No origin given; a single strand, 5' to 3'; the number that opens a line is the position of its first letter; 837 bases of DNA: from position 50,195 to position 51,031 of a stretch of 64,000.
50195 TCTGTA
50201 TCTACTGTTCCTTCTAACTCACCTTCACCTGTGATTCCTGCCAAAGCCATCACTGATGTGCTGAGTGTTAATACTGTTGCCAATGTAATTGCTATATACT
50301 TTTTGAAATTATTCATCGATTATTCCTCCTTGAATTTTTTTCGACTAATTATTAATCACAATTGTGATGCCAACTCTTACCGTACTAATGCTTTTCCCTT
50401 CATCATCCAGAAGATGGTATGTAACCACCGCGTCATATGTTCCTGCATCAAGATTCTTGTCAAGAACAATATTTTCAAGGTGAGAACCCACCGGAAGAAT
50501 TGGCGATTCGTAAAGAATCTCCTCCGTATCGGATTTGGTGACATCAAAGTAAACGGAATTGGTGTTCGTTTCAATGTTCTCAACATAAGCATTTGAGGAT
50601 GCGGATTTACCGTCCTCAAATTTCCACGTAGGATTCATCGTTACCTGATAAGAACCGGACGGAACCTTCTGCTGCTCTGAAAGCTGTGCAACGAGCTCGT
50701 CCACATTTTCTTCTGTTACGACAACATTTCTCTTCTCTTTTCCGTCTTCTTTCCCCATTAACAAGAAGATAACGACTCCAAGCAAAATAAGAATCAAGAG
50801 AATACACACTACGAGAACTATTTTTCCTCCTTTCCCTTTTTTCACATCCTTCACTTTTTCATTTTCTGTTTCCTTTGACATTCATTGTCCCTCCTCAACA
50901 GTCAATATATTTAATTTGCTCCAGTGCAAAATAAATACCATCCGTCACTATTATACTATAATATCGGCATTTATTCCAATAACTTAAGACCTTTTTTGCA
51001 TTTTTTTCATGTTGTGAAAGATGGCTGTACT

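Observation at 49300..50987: SigD-type promoter, flagellin-like SD and flagellin-like codon bias on two unknown envelope proteins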

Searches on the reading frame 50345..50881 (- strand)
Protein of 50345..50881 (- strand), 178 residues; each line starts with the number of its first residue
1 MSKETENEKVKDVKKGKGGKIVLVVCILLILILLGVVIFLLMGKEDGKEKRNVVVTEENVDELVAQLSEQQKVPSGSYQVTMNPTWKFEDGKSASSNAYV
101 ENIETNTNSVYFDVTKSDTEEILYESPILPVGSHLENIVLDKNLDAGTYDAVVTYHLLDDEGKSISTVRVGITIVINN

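Call 4: search_protein_families(library=pfam, proteins=[window:50345-50881:-], max_evalue=0.1)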
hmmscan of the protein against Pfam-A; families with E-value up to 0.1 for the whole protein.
window:50345-50881:- (178 aa): 6 families
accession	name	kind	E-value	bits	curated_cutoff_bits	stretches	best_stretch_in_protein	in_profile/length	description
PF19167.5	DUF5849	-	0.0026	18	26.9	1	21-93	4-77/200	Family of unknown function (DUF5849)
PF17231.7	DUF5305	-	0.0056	16.6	29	1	3-77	99-176/217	Family of unknown function (DUF5305)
PF16758.11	UL141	-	0.021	15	35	1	55-126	35-106/191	Herpes-like virus membrane glycoprotein UL141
PF14660.12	DUF4458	-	0.042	14.4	22.4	0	106-168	43-99/114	Domain of unknown function (DUF4458)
PF01595.25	CNNM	-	0.057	13.5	28.4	0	26-71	133-175/181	Cyclin M transmembrane N-terminal domain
PF06637.16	PV-1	-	0.062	12.5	30.1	1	22-67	28-73/439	PV-1 protein (PLVAP)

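Call 18: find_homologous_proteins(query=window:50345-50881:-)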
Query window:50345-50881:- (178 aa): 379 proteins with E <= 0.001 among 504 candidates; the best 120 are listed.
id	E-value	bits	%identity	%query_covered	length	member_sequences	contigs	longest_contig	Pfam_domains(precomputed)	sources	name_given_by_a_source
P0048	2.1e-98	345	92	100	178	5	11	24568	-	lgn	-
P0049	2.3e-89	315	83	100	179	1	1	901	-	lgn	-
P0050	1.1e-87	310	82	100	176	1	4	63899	-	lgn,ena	-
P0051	1.2e-76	274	70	100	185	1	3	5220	-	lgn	-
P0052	2.9e-69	250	68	100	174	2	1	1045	-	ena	-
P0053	1.7e-63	231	63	88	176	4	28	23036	-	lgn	-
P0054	3.3e-63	230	61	89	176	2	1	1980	-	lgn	-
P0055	1.5e-62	228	64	81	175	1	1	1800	-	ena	-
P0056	1.9e-62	228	62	88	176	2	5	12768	-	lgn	-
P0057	4.9e-61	223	61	94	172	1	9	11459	-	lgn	-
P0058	1.1e-60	222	63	79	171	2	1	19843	-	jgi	jgi:hypothetical protein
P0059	1.3e-60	222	61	97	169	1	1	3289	-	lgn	-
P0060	1.6e-60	222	62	92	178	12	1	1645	-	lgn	-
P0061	2.4e-60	221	63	93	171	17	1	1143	-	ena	-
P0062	3.4e-60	221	61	81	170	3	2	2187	-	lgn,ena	-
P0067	6.5e-60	220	61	99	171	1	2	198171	-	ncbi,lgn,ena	-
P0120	1.5e-56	209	56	99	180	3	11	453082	-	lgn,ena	-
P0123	1.9e-56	208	61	92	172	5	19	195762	-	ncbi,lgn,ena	-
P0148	1.6e-55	205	58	88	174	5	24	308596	-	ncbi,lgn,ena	-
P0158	6.0e-55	204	65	74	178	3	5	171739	-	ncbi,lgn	-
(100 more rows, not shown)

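Call 20: find_encoding_contigs(protein=P0067, flank=8000, max_places=3)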
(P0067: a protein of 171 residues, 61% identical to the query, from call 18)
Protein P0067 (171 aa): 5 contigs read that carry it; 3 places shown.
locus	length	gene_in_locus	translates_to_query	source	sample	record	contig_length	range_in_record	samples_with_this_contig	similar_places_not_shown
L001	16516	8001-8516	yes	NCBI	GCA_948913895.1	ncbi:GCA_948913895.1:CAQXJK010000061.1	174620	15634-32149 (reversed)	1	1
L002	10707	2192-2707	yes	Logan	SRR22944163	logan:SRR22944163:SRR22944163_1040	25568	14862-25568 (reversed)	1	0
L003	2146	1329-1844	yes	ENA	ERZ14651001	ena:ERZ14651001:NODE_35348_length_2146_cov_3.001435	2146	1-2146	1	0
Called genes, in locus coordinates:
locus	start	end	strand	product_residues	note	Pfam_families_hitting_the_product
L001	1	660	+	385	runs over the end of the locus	PF13439:Glyco_transf_4, PF13579:Glyco_trans_4_4, PF00534:Glycos_transf_1, PF13692:Glyco_trans_1_4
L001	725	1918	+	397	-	PF14393:DUF4422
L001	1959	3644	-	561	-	PF09820:AAA-ATPase_like, PF08011:PDDEXK_9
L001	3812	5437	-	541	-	PF09820:AAA-ATPase_like, PF08011:PDDEXK_9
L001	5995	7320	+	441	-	PF07282:Cas12f1-like_TNB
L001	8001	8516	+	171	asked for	-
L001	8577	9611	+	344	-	-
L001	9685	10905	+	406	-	PF01041:DegT_DnrJ_EryC1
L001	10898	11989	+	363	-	PF05050:Methyltransf_21 (weak)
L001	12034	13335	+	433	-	PF21360:PylC-like_N (weak), PF02786:CPSase_L_D2, PF18603:LAL_C2 (weak)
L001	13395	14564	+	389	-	-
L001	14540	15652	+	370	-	PF22674:C2185-like_N, PF05050:Methyltransf_21 (weak)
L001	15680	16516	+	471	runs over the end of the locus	-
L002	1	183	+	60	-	?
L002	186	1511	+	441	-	PF07282:Cas12f1-like_TNB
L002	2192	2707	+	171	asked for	-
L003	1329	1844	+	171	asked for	-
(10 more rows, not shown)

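Call 22: find_encoding_contigs(protein=P0120, flank=10000, max_places=2)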
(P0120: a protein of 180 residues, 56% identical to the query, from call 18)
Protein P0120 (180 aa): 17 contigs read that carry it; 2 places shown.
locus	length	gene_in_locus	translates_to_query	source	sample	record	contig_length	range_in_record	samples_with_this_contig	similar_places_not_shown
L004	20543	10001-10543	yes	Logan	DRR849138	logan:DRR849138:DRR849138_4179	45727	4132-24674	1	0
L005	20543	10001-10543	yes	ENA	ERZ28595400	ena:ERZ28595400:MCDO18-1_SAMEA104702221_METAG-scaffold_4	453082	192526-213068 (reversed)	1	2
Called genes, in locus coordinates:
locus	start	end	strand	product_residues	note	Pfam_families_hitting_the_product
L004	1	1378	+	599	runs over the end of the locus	PF00460:Flg_bb_rod (weak), PF22638:FlgK_D1, PF06429:Flg_bbr_C (weak)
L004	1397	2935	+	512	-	PF22638:FlgK_D1, PF06429:Flg_bbr_C (weak)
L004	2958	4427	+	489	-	PF00669:Flagellin_N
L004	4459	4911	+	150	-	PF02623:FliW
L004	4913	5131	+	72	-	PF02599:CsrA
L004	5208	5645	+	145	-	PF03646:FlaG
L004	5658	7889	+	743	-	PF02465:FliD_N, PF07195:FliD_C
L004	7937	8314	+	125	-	PF02561:FliS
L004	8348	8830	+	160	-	-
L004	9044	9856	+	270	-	PF00669:Flagellin_N, PF00700:Flagellin_C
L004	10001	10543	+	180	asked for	-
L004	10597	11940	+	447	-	-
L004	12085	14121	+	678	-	PF00884:Sulfatase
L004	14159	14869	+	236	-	PF01128:IspD, PF12804:NTP_transf_3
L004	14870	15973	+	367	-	PF01370:Epimerase, PF02719:Polysacc_synt_2 (faint), PF04321:RmlD_sub_bind, PF01073:3Beta_HSD, PF07993:NAD_binding_4, PF16363:GDP_Man_Dehyd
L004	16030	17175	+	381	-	PF22674:C2185-like_N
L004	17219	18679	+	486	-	PF00534:Glycos_transf_1 (weak), PF13692:Glyco_trans_1_4 (weak)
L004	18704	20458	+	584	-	PF22674:C2185-like_N, PF13579:Glyco_trans_4_4 (faint), PF13439:Glyco_transf_4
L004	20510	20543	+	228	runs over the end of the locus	PF00483:NTP_transferase, PF12804:NTP_transf_3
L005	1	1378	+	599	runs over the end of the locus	PF00460:Flg_bb_rod (weak), PF22638:FlgK_D1, PF06429:Flg_bbr_C (weak)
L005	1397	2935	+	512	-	PF22638:FlgK_D1, PF06429:Flg_bbr_C (weak)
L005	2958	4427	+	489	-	PF00669:Flagellin_N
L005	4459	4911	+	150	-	PF02623:FliW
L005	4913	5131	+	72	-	PF02599:CsrA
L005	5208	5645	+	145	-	PF03646:FlaG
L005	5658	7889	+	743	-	PF02465:FliD_N, PF07195:FliD_C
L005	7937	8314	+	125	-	PF02561:FliS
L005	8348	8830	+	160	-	-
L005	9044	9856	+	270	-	PF00669:Flagellin_N, PF00700:Flagellin_C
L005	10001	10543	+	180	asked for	-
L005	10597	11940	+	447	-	-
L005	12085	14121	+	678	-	PF00884:Sulfatase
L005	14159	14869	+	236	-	PF01128:IspD, PF12804:NTP_transf_3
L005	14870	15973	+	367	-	PF01370:Epimerase, PF02719:Polysacc_synt_2 (faint), PF04321:RmlD_sub_bind, PF01073:3Beta_HSD, PF07993:NAD_binding_4, PF16363:GDP_Man_Dehyd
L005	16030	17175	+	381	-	PF22674:C2185-like_N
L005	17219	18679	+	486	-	PF00534:Glycos_transf_1 (weak), PF13692:Glyco_trans_1_4 (weak)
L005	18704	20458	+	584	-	PF22674:C2185-like_N, PF13439:Glyco_transf_4, PF13579:Glyco_trans_4_4 (faint)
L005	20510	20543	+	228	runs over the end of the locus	PF00483:NTP_transferase, PF12804:NTP_transf_3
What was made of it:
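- In L004/L005 the order is flgK-flgK-flgL-fliW-csrA-flaG-fliD-fliS-flgN-flagellin-A-B-glycan genes (call 22).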

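Call 29: search_protein_families(library=ncbifam, proteins=[window:50345-50881:-], max_evalue=0.01)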
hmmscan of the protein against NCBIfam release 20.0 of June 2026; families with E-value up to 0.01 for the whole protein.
window:50345-50881:- (178 aa): 3 families
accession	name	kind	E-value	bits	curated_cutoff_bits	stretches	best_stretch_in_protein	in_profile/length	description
NF006283.1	PRK08455.1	equivalog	8.7e-08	32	187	1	1-72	1-72/182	flagellar basal body-associated protein FliL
NF004285.1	PRK05696.1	equivalog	7.4e-06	25.8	179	1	1-62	1-54/171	flagellar basal body-associated protein FliL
NF033598.2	elast_bind_EbpS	equivalog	0.0048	15.9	300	1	6-62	292-346/498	elastin-binding protein EbpS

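Call 33: predict_structure(alignment_id=A2)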
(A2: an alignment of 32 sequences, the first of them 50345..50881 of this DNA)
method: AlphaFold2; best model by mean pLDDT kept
length: 178 residues; sequences in the alignment: 32
mean_pLDDT: 77.9   pTM: 0.55
mean pLDDT of the five models: 77.9, 77.6, 77.6, 75.8, 73.4
residues with pLDDT >= 90: 89; 70-90: 29; 50-70: 26; < 50: 34
segments of 3 or more residues with pLDDT < 50: 1-18, 44-55, 71-74
pLDDT, mean of each block of 10 residues (from residue 1): 43 46 77 80 49 54 59 59 95 94 91 96 95 94 96 94 91 91
secondary structure, 60 per line:
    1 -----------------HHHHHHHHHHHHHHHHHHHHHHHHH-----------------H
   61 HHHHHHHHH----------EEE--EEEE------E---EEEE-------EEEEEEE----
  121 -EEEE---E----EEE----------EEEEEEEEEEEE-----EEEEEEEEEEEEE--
elements in order: H18-42 H60-69 E80-82 E85-88 E99-102 E110-116 E122-125 E134-136 E147-158 E164-176
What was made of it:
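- On FliL: The ectodomain is an all-beta sandwich (call 33).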

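Call 35: fold_search(model_id=the predicted structure, library=pdb)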
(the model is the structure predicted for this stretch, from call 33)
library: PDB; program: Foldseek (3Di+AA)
matches with E <= 10: 1512; with E <= 0.001: 2
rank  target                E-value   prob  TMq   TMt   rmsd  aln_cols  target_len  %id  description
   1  5m5p_A                5.3e-04  1.00  0.40  0.05  11.5       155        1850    8  S. cerevisiae spliceosomal helicase Brr2 (271-end) in complex with the Jab/MPN domain of S. cerevisiae Prp8 (released 2016-12-07)
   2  2xwx_A                5.6e-04  1.00  0.41  0.21   4.2       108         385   13  Vibrio cholerae colonization factor GbpA crystal structure (released 2011-11-16)
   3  5m5p_C                1.5e-03  1.00  0.37  0.04  12.1       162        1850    9  S. cerevisiae spliceosomal helicase Brr2 (271-end) in complex with the Jab/MPN domain of S. cerevisiae Prp8 (released 2016-12-07)
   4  5gao_B                3.3e-03  1.00  0.34  0.05  11.7       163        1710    8  Head region of the yeast spliceosomal U4/U6.U5 tri-snRNP (released 2016-01-27)
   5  7dco_D                3.7e-03  1.00  0.35  0.05  11.4       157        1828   10  Cryo-EM structure of the activated spliceosome (Bact complex) at an atomic resolution of 2.5 angstrom (released 2021-03-17)
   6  3im2                  4.1e-03  1.00  0.36  0.22   9.3       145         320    8  Structure of the C-terminal Sec63 unit of yeast Brr2, P41212 Form (released 2009-08-25)
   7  5gm6_B                4.1e-03  1.00  0.36  0.05  11.3       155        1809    8  Cryo-EM structure of the activated spliceosome (Bact complex) at 3.5 angstrom resolution (released 2016-09-21)
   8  3hib                  5.1e-03  1.00  0.39  0.25   6.1       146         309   10  Crystal structure of the second Sec63 domain of yeast Brr2 (released 2009-06-16)
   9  3im1                  5.4e-03  1.00  0.37  0.22   8.6       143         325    8  Structure of the C-terminal Sec63 unit of yeast Brr2, P212121 Form (released 2009-08-25)
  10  5dca_A                6.7e-03  1.00  0.36  0.04  11.4       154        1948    8  Crystal structure of yeast full length Brr2 in complex with Prp8 Jab1 domain (released 2015-12-16)
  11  8gul_A                7.1e-03  1.00  0.39  0.17   4.5       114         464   14  Chitin-active AA10 LPMO (GbpA) complexed with Cu(II) from Vibrio campbellii (released 2023-06-21)
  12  5m52_A                7.5e-03  1.00  0.37  0.05  11.7       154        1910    9  Crystal structure of yeast Brr2 full-lenght in complex with Prp8 Jab1 domain (released 2016-12-07)
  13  7som_J                7.9e-03  0.99  0.35  0.12  26.3       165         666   14  Ciliary C2 central pair apparatus isolated from Chlamydomonas reinhardtii (released 2022-04-13)
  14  7zgj_B                7.9e-03  0.98  0.30  0.08   6.3       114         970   13  Trypanosoma brucei gambiense ISG65 in complex with human complement component C3 (released 2023-04-05)
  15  7pks_g                8.3e-03  1.00  0.43  0.11   4.4       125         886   19  Structural basis of Integrator-mediated transcription regulation (released 2021-12-08)
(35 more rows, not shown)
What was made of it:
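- Fold hits for A include AAF and Myf fimbrial subunits, but weakly (call 35).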

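Call 36: find_related_loci(query=A2, collection=genome_contigs, flank=10000)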
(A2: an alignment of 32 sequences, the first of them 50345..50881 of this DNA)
Query A2 (178 aa) in genome_contigs; peptide patterns used: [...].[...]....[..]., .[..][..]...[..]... (x = any residue, [..] = any of these).
62 stretches matched a pattern; 41 encode a relative of the query (tblastn E <= 1e-3); 41 distinct loci.
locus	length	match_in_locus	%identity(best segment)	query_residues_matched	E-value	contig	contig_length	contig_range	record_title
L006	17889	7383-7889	60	1-176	8e-66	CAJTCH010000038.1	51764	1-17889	Lachnospiraceae bacterium isolate A77_70.CF.DSS genome assembly, contig: MGBC000084.38, whole genome shotgun sequence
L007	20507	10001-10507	60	1-176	2e-65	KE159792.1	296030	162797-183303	Dorea sp. 5-2 genomic scaffold acPFE-supercont1.8, whole genome shotgun sequence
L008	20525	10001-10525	55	7-176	2e-60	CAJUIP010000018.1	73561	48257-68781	MAG TPA_asm: uncultured Lachnospiraceae bacterium isolate MGBC137839 genome assembly, contig: MGBC137839.18, whole genom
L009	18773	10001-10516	55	7-176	1e-59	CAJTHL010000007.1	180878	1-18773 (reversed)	Clostridia bacterium isolate C2 genome assembly, contig: MGBC000269.7, whole genome shotgun sequence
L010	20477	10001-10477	58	21-177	2e-59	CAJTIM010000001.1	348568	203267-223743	Clostridia bacterium isolate B90_2 genome assembly, contig: MGBC000266.1, whole genome shotgun sequence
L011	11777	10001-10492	59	14-176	9e-59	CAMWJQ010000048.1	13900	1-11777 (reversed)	MAG TPA_asm: uncultured Lachnospiraceae bacterium isolate SRR14411250_bin.3_metawrap_v1.3_MAG genome assembly, contig: N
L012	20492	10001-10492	58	14-176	5e-58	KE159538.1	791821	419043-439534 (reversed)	Lachnospiraceae bacterium A4 genomic scaffold acPFC-supercont1.2, whole genome shotgun sequence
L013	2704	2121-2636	57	3-178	4e-58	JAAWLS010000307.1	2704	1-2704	MAG: Lachnospiraceae bacterium isolate ABMPRH_240_1 SL341411_scaffold_46129, whole genome shotgun sequence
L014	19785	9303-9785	55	21-178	1e-57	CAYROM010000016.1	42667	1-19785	MAG TPA_asm: uncultured Lachnobacterium sp. isolate SRP222994_co1_132 genome assembly, contig: NODE_1543_length_42667_co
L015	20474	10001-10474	61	17-176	1e-57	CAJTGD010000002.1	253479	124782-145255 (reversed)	Lachnospiraceae bacterium isolate C84_6_DL94_Fmh genome assembly, contig: MGBC000187.2, whole genome shotgun sequence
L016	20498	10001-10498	61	15-178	9e-58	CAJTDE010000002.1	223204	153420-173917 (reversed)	Clostridia bacterium isolate B52_52_BC_H genome assembly, contig: MGBC000113.2, whole genome shotgun sequence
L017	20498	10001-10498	63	15-178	2e-57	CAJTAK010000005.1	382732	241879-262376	Clostridia bacterium isolate A46_38.BP.DSS genome assembly, contig: MGBC000058.5, whole genome shotgun sequence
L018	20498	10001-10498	62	15-178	6e-57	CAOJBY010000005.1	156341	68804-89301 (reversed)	MAG TPA_asm: uncultured Lachnoclostridium sp. isolate SRR19759413_bin.50_metawrap_v1.3_MAG genome assembly, contig: NODE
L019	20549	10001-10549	49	1-178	2e-56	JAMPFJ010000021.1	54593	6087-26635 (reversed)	MAG: Bacteroidales bacterium isolate NALB_7861_11 Scaffold_#21__SCF_021___54593_bp, whole genome shotgun sequence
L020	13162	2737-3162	63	36-178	2e-56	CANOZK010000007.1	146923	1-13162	MAG TPA_asm: uncultured Lachnospiraceae bacterium isolate SRR19759418_bin.37_metawrap_v1.3_MAG genome assembly, contig:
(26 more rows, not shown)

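Call 47: search_solved_structures(query=A2, max_evalue=10)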
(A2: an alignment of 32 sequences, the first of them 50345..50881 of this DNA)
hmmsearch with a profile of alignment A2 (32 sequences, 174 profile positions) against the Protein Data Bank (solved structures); distinct sequences matched with E-value up to 10: 9.
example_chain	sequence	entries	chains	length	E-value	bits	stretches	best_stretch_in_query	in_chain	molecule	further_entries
9hmf_O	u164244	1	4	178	0.012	18.4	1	4-46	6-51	Flagellar protein FliL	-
3vmq_A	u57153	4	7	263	0.044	16.6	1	7-59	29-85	Monofunctional glycosyltransferase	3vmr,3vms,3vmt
5zzk_A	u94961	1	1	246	0.057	16.2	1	7-60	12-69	Monofunctional glycosyltransferase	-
2c6u_A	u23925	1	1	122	0.11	15.3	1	71-109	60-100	CLEC1B PROTEIN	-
3wsr_A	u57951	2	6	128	0.12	15.2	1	71-109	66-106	C-type lectin domain family 1 member B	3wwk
6y5r_A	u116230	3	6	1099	0.51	13.1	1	47-143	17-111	Solute carrier family 12 member 6 | Isoform 2 of Solute carrier family 12 member 6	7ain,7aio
6y5v_A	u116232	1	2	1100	0.51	13.1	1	47-143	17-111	Solute carrier family 12 member 6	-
6m1y_A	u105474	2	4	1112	2.5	10.9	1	48-143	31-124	Solute carrier family 12 member 6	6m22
7ngb_A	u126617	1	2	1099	2.5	10.9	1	48-143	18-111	Isoform 2 of Solute carrier family 12 member 6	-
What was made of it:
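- On FliL: NCBIfam and PDB hits cover only residues 1-72 (N-terminus and TM helix), at 32 bits against a cut-off of 187 (calls 29, 47).
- Tried and rejected: The weak FliL hits to A cover only the N-terminus and TM helix and were rejected (calls 29, 47).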

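Call 58: find_encoding_contigs(protein=P0148, flank=10000, max_places=1)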
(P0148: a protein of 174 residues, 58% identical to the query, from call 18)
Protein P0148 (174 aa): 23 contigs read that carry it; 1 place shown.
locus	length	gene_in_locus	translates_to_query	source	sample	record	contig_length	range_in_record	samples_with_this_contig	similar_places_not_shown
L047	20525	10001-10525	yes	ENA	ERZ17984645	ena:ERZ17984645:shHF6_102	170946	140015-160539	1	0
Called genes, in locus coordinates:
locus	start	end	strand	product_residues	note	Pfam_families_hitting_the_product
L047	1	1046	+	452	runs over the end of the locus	PF12229:PG_binding_4, PF03734:YkuD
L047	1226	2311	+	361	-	PF00266:Aminotran_5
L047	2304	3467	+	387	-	PF00389:2-Hacid_dh, PF02826:2-Hacid_dh_C, PF03446:NAD_binding_2 (weak)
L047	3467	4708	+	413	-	PF06245:DUF1015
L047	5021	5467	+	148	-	-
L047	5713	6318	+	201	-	PF00239:Resolvase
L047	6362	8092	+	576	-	PF09820:AAA-ATPase_like, PF08011:PDDEXK_9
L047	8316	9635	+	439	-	PF07282:Cas12f1-like_TNB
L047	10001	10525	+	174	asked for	-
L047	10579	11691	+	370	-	-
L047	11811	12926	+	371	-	-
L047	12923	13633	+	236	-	PF08889:WbqC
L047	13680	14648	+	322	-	-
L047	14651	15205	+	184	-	PF13302:Acetyltransf_3, PF13420:Acetyltransf_4 (weak)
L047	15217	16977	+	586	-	-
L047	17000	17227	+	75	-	-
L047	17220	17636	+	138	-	PF01575:MaoC_dehydratas, PF13452:FAS1_DH_region (weak)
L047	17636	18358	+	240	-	PF00106:adh_short, PF13561:adh_short_C2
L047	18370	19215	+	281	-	PF13292:DXP_synthase_N (weak), PF00456:Transketolase_N, PF09364:XFP_N (weak), PF02775:TPP_enzyme_C (weak)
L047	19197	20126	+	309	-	PF02779:Transket_pyr, PF22613:Transketolase_C_1 (faint), PF02780:Transketolase_C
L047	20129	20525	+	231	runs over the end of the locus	PF00132:Hexapep (faint), PF25084:LbH_EIF2B (faint), PF25087:GMPPB_C (faint)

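Call 59: find_encoding_contigs(protein=P0123, flank=10000, max_places=1)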
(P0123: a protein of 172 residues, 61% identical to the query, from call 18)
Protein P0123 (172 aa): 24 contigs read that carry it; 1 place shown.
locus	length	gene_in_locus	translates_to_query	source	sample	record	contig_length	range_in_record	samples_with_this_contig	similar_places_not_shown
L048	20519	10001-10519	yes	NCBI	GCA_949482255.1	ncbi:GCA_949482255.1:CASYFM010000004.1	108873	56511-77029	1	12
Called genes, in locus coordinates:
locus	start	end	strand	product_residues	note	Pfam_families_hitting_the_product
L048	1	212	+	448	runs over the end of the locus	PF07282:Cas12f1-like_TNB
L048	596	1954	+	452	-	PF01467:CTP_transf_like, PF01408:GFO_IDH_MocA, PF22725:GFO_IDH_MocA_C3 (weak)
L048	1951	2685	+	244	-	PF03009:GDPD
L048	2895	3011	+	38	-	-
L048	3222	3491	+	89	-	-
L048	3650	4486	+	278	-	PF01116:F_bP_aldolase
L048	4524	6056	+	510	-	PF00370:FGGY_N, PF02782:FGGY_C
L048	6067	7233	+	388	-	PF00465:Fe-ADH, PF13685:Fe-ADH_2 (weak), PF25137:ADH_Fe_C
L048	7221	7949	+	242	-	PF00483:NTP_transferase, PF01128:IspD (weak), PF12804:NTP_transf_3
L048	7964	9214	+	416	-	PF04464:Glyphos_transf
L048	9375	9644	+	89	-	-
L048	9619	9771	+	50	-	-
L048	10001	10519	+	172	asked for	-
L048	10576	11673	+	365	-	-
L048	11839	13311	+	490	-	PF22674:C2185-like_N, PF05711:TylF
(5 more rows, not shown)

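Call 60: find_encoding_contigs(protein=P0158, flank=10000, max_places=1)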
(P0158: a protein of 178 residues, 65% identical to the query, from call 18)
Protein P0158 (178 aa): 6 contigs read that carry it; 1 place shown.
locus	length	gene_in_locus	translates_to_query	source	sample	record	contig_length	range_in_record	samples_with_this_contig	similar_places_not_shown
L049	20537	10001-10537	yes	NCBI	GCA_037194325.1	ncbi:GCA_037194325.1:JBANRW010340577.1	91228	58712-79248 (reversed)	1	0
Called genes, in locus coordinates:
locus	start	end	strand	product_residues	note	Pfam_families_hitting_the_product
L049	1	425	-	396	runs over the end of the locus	PF05954:Phage_GPD (faint)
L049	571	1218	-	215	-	PF19266:CIS_tube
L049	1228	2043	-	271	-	-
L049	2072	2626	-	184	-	PF06841:Phage_T4_gp19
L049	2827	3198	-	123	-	-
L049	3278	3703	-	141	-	PF06841:Phage_T4_gp19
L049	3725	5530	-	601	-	PF04984:Phage_sheath_1, PF17482:Phage_sheath_1C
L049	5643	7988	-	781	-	PF00486:Trans_reg_C (faint), PF13191:AAA_16 (weak), PF25873:WHD_MalT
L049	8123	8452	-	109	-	-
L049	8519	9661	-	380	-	-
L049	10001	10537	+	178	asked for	-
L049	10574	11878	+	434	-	-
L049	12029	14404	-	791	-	PF01467:CTP_transf_like (faint), PF08218:Citrate_ly_lig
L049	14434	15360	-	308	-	PF00535:Glycos_transf_2, PF10111:Glyco_tranf_2_2, PF13641:Glyco_tranf_2_3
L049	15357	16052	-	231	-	-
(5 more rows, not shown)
